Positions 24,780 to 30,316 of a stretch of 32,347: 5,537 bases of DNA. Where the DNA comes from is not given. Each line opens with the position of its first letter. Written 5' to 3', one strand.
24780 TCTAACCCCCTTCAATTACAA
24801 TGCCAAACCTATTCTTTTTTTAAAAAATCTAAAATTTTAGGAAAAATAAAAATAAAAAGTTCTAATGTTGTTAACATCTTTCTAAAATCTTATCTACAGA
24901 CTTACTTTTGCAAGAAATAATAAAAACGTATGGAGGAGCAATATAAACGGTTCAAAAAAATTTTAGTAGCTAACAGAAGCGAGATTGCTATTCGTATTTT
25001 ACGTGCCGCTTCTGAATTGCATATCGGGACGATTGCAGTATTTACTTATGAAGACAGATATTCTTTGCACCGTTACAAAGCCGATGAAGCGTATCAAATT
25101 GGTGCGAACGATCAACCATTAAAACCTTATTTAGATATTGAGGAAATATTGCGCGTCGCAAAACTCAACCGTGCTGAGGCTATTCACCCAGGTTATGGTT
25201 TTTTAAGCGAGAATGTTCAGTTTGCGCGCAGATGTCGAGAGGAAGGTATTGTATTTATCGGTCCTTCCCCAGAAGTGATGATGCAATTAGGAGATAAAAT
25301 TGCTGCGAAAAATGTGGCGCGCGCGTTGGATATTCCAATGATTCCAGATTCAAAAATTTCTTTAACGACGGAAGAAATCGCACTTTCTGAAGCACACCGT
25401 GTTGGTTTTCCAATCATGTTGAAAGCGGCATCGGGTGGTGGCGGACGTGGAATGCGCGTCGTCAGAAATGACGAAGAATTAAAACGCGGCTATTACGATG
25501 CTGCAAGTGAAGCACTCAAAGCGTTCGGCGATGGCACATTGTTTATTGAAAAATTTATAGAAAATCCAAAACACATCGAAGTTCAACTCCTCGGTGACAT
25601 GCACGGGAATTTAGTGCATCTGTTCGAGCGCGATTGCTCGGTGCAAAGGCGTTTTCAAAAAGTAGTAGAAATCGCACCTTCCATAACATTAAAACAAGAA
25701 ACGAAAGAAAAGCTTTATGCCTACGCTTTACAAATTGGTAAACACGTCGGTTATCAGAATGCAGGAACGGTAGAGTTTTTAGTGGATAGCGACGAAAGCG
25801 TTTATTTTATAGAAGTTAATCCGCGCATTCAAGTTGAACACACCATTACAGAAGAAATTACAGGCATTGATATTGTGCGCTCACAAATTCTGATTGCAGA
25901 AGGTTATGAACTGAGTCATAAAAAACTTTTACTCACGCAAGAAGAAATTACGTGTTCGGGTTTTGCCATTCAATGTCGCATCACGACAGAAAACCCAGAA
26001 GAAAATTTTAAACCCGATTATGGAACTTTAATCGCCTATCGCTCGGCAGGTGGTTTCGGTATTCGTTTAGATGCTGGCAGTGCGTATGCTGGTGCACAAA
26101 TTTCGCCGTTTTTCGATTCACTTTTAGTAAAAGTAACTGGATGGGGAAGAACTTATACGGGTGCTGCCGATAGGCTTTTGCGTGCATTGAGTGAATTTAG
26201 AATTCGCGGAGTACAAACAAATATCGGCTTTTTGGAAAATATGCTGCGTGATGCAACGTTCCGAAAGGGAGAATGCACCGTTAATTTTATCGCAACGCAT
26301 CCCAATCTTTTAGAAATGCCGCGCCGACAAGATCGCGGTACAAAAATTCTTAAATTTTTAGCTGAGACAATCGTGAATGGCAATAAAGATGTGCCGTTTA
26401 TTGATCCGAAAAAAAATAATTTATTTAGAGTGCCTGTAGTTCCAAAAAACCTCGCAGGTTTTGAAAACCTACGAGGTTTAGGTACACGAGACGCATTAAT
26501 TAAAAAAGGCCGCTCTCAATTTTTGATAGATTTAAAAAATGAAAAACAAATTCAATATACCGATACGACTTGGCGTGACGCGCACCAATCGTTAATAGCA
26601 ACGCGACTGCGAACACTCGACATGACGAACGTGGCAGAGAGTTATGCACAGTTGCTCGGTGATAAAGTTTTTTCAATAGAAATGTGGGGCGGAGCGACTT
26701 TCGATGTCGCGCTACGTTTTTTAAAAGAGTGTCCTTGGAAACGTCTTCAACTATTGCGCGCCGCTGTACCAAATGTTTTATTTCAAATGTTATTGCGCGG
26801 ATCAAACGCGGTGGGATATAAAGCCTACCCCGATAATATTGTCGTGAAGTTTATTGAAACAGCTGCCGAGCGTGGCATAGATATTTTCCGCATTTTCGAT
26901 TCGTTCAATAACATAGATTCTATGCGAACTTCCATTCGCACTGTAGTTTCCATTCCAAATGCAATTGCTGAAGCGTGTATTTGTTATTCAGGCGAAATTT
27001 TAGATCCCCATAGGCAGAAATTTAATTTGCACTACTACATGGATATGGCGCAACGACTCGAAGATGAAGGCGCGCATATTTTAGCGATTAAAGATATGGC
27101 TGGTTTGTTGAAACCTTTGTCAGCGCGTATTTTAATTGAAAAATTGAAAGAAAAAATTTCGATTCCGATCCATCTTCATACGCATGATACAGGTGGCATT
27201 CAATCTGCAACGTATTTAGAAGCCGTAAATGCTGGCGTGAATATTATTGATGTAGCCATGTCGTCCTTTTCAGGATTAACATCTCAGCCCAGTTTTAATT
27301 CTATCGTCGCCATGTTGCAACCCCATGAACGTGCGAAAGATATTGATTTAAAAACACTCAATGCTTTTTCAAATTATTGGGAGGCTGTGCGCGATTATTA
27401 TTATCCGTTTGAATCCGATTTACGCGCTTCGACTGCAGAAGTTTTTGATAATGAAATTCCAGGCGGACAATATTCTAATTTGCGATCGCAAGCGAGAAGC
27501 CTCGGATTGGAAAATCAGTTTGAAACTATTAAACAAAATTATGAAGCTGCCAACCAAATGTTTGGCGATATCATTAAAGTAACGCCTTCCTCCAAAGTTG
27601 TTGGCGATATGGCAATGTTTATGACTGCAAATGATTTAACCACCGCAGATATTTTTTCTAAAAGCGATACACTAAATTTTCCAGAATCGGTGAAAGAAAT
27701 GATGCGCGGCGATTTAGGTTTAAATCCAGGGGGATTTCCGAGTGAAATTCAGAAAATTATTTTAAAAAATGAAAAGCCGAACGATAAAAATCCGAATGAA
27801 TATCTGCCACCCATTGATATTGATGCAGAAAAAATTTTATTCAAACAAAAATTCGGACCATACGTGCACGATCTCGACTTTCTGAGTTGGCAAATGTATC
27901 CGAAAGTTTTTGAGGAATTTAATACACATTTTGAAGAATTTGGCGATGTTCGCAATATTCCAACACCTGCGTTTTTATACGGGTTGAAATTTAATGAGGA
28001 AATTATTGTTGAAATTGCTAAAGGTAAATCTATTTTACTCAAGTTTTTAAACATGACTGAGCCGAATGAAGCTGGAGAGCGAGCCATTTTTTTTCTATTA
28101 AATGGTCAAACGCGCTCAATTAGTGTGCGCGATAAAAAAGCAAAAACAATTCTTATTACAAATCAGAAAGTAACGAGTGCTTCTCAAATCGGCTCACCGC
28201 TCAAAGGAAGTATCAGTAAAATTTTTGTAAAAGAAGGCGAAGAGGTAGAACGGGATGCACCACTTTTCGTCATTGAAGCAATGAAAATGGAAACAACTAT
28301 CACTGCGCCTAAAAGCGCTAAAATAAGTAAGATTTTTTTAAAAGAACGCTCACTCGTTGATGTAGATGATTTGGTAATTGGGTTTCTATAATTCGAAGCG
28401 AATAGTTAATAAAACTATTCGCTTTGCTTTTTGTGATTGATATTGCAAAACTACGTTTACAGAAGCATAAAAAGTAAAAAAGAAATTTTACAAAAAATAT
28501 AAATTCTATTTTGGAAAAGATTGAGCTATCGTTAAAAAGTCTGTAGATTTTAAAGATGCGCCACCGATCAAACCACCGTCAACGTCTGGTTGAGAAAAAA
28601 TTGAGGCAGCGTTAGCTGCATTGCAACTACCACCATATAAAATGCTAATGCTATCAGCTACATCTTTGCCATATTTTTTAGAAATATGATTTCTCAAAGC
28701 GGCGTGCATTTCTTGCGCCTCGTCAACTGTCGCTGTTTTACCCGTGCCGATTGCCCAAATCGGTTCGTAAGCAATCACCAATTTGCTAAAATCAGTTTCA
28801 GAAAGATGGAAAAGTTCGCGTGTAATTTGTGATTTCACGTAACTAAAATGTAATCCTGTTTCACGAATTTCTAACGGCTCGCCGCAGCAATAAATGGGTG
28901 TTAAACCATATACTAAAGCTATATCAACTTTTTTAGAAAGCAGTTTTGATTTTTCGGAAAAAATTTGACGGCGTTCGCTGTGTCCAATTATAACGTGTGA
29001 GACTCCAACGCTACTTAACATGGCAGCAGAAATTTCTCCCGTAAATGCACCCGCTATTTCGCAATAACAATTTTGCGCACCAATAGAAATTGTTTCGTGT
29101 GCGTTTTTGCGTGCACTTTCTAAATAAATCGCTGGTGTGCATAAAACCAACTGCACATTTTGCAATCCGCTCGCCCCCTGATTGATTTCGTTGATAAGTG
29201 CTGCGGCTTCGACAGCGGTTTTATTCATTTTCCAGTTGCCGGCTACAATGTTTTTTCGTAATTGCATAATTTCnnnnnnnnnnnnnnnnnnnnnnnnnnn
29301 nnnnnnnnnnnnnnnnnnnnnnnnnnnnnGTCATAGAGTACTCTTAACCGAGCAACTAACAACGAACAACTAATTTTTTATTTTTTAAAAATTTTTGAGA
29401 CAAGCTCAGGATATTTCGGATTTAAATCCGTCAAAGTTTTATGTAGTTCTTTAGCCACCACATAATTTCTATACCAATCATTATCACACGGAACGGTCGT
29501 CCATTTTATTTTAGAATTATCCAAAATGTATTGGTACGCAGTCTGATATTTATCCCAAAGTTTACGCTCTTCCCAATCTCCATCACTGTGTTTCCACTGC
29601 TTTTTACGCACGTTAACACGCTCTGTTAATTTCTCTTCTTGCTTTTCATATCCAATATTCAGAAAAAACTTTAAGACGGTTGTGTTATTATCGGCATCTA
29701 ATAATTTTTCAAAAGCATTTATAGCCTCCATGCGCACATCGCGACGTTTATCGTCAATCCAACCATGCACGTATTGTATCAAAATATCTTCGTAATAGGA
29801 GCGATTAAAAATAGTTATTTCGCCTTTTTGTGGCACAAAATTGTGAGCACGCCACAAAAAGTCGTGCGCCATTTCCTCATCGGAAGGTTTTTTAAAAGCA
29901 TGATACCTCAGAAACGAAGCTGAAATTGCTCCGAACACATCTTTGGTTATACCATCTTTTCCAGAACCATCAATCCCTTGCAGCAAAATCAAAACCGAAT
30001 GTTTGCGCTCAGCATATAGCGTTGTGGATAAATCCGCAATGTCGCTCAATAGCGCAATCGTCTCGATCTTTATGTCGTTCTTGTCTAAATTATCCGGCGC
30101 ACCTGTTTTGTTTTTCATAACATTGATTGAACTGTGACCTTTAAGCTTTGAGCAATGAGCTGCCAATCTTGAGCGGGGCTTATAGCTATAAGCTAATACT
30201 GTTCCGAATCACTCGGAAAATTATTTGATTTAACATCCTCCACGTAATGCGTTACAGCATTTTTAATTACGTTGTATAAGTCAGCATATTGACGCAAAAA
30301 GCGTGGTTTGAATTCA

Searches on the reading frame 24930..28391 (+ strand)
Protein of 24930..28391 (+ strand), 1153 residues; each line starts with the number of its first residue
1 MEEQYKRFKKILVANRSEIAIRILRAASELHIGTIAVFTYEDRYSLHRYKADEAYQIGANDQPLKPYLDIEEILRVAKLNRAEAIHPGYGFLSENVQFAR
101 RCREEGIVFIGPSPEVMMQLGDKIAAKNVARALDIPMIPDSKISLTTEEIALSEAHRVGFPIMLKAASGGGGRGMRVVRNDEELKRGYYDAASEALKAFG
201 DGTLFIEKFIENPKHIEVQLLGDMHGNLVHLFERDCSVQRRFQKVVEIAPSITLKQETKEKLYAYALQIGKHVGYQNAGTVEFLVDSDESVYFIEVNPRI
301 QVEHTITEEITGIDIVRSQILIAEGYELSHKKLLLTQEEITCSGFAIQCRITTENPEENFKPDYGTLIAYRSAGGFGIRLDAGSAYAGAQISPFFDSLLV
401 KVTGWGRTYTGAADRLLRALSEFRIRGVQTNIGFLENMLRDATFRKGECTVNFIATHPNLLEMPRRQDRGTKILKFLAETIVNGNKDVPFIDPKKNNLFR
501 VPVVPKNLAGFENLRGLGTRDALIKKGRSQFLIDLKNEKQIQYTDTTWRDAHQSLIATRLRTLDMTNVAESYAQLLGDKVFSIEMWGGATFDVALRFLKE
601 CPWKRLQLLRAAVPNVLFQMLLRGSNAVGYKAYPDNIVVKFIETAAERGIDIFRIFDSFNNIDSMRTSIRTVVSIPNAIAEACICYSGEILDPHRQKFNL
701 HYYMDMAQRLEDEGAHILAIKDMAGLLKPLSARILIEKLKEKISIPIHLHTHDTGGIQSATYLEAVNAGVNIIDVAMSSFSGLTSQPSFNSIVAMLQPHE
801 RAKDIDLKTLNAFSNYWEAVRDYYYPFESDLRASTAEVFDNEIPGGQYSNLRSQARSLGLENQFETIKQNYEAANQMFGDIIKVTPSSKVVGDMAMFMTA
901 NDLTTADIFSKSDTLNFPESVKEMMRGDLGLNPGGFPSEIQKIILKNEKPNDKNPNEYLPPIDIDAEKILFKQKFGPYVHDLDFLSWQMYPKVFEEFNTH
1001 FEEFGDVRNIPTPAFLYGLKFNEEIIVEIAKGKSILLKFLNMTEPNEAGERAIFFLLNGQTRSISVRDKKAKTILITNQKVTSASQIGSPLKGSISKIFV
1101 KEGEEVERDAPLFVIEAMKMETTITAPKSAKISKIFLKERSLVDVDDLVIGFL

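Call 6: search_protein_families(library=pfam, proteins=[window:24930-28391:+], max_evalue=0.001)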
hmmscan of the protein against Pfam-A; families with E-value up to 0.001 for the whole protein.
window:24930-28391:+ (1153 aa): 10 families
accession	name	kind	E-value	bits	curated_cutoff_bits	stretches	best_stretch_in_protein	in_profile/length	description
PF02786.22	CPSase_L_D2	-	1.1e-72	244.4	19.8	1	122-330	1-210/211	Carbamoyl-phosphate synthase L chain, ATP binding domain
PF02436.23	PYC_OADA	-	6.1e-67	225.7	27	1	838-1036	1-199/201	Conserved carboxylase domain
PF00289.28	Biotin_carb_N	-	1.7e-41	141.6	25.5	1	8-117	2-110/110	Biotin carboxylase, N-terminal domain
PF02785.25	Biotin_carb_C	-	2.9e-29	101.8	32.4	1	348-455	1-107/108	Biotin carboxylase C-terminal domain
PF00364.28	Biotin_lipoyl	-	2.5e-13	50.1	22.1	1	1085-1150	6-71/73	Biotin-requiring enzyme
PF07478.18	Dala_Dala_lig_C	-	1.6e-12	47.8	24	1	141-298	18-174/204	D-ala D-ala ligase C-terminus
PF00682.25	HMGL-like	-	1.3e-11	44.9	29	1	697-815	138-258/260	HMGL-like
PF02655.19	ATP-grasp_3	-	3.8e-06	27.5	23.2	1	148-301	20-158/160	ATP-grasp domain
PF13535.11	ATP-grasp_4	-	0.00037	20.6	27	1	159-300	2-152/160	ATP-grasp domain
PF08443.16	RimK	-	0.00079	19.5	21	0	143-316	23-181/188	RimK-like ATP-grasp domain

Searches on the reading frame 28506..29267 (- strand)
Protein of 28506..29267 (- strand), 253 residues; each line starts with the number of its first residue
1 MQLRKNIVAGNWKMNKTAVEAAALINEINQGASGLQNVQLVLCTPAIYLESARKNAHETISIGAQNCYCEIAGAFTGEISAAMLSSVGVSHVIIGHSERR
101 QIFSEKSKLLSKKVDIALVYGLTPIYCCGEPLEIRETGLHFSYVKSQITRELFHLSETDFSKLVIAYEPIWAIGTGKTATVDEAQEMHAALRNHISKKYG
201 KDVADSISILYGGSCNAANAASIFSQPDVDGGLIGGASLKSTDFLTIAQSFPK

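Call 6: search_protein_families(library=pfam, proteins=[window:28506-29267:-], max_evalue=0.001)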
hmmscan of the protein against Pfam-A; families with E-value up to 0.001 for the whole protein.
window:28506-29267:- (253 aa): 1 family
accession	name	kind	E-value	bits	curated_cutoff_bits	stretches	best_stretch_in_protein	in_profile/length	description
PF00121.24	TIM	-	4.9e-92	308.3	20.1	1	7-250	2-244/245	Triosephosphate isomerase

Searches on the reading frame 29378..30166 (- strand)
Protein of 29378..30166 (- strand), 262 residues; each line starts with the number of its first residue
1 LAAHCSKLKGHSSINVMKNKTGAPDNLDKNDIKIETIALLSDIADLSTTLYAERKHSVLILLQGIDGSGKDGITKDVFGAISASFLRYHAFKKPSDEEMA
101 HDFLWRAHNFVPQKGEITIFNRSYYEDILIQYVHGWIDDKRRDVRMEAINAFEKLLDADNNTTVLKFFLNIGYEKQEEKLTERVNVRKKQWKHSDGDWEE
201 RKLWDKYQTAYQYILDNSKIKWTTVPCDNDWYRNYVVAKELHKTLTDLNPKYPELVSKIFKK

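Call 6: search_protein_families(library=pfam, proteins=[window:29378-30166:-], max_evalue=0.001)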
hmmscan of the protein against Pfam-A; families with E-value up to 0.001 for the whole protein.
window:29378-30166:- (262 aa): 2 families
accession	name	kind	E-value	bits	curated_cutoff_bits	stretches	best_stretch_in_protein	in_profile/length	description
PF03976.20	PPK2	-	4.8e-51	174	22.3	1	27-249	2-225/229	Polyphosphate kinase 2 (PPK2)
PF21581.3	SCD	-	0.00034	21.3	27.5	1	118-169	20-71/75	Stromalin conservative domain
